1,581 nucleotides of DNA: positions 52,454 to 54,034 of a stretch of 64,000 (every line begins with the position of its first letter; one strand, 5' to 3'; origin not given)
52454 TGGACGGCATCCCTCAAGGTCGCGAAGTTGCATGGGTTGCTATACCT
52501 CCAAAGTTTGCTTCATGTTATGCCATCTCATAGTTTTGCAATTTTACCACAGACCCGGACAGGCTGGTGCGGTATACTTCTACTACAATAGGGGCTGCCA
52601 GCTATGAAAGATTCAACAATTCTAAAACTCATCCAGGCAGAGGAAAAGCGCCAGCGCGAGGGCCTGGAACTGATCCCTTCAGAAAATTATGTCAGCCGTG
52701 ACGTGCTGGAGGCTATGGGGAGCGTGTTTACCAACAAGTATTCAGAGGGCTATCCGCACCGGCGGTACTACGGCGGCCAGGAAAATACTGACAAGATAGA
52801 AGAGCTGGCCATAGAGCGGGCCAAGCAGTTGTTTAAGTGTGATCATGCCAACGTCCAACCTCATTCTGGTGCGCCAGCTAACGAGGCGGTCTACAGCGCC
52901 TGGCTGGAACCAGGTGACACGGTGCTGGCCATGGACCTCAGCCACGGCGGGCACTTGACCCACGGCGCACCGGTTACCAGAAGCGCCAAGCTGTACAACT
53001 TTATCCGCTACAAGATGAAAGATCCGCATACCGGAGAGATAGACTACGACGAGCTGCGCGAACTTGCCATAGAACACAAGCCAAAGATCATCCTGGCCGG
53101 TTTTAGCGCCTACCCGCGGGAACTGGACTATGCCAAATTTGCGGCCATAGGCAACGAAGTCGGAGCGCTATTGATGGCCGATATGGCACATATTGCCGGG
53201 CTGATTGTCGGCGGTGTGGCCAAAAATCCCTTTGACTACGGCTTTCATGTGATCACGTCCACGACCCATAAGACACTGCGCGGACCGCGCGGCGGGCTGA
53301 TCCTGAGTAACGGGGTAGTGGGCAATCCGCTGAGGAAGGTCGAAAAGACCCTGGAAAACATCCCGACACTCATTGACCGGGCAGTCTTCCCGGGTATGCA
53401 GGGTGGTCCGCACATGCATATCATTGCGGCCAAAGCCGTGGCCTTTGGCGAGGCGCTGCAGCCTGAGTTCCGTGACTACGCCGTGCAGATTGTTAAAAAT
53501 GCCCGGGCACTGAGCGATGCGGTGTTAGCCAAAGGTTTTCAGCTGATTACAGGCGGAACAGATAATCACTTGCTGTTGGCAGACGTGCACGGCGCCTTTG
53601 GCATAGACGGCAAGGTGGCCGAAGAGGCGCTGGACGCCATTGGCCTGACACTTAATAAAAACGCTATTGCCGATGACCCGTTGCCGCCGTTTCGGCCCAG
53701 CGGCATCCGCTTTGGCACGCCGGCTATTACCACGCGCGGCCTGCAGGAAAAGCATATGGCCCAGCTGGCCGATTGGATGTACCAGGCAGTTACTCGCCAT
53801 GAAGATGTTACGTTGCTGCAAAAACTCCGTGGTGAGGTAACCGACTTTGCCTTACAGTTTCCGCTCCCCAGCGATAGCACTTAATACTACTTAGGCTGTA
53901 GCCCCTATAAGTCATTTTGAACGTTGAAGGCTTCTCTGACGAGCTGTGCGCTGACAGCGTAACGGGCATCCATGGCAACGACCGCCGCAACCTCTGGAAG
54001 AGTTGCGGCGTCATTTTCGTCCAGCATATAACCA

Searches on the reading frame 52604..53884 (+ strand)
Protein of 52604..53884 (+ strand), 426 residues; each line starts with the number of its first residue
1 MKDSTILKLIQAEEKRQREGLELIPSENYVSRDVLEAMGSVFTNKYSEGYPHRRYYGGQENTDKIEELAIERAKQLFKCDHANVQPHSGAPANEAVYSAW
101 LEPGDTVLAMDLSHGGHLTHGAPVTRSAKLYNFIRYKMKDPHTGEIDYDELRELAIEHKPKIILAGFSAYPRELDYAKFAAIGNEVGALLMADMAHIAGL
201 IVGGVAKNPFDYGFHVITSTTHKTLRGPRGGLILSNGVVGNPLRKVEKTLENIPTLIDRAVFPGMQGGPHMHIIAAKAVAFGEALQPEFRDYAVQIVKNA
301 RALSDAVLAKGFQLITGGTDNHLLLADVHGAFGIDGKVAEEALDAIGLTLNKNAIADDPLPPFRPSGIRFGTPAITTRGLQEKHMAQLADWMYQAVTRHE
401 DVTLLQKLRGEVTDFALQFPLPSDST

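Call 74: search_protein_families(library=pfam, proteins=[window:52604-53884:+], max_evalue=0.001)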
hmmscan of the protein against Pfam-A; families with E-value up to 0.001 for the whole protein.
window:52604-53884:+ (426 aa): 2 families
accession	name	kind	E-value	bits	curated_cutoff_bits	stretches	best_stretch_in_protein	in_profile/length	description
PF00464.25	SHMT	-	1.2e-155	518.5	27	1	2-392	4-399/399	Serine hydroxymethyltransferase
PF00155.27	Aminotran_1_2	-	6.1e-05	22.8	19.7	1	56-202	38-194/361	Aminotransferase class I and II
